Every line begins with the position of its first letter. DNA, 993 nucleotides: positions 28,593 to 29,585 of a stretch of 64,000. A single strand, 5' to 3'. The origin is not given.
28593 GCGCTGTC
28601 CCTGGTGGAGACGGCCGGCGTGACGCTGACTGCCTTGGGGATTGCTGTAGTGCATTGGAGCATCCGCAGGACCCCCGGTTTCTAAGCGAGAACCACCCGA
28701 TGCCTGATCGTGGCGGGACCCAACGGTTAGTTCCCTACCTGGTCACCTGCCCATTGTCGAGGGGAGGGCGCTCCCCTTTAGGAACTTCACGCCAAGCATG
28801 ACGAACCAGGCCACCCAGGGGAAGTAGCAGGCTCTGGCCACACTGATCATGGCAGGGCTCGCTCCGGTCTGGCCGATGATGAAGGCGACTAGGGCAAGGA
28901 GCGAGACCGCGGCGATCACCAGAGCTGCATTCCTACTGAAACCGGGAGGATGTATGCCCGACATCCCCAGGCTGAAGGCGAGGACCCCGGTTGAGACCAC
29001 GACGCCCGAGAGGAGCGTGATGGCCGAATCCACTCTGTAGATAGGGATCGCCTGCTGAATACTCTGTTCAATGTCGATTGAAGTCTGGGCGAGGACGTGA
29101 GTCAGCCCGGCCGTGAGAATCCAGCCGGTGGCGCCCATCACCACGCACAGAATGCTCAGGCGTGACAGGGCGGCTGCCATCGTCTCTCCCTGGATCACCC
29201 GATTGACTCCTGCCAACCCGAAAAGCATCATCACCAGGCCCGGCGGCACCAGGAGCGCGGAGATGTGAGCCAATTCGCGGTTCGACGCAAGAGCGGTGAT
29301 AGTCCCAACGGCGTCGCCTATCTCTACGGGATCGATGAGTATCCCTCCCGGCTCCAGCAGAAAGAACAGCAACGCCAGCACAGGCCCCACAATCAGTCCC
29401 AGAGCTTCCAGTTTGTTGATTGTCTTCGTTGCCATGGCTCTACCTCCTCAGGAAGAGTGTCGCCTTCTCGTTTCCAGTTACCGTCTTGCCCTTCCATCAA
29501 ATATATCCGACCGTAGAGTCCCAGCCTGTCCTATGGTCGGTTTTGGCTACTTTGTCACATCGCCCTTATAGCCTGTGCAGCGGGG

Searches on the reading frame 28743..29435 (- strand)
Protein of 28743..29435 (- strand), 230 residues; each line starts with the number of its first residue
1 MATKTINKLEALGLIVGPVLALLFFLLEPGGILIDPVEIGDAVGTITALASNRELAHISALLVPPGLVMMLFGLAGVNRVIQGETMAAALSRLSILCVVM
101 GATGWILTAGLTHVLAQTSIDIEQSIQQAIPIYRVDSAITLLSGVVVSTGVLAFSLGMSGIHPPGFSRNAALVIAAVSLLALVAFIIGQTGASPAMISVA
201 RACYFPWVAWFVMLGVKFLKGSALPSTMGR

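Call 3: search_protein_families(library=pfam, proteins=[window:28743-29435:-], max_evalue=0.01)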
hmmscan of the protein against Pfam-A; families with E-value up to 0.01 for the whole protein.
window:28743-29435:- (230 aa): 0 families

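Call 5: search_protein_families(library=ncbifam, proteins=[window:28743-29435:-], max_evalue=0.1)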
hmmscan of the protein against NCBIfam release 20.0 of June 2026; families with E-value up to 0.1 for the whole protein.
window:28743-29435:- (230 aa): 2 families
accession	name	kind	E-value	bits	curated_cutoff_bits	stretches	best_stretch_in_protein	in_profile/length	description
NF038008.1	ABC_perm_DarB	equivalog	0.03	12.3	700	1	93-148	10-65/777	darobactin export ABC transporter permease subunit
TIGR03135.1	malonate_mdcG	equivalog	0.074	12.9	99.7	0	56-140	74-157/205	malonate decarboxylase holo-[acyl-carrier-protein] synthase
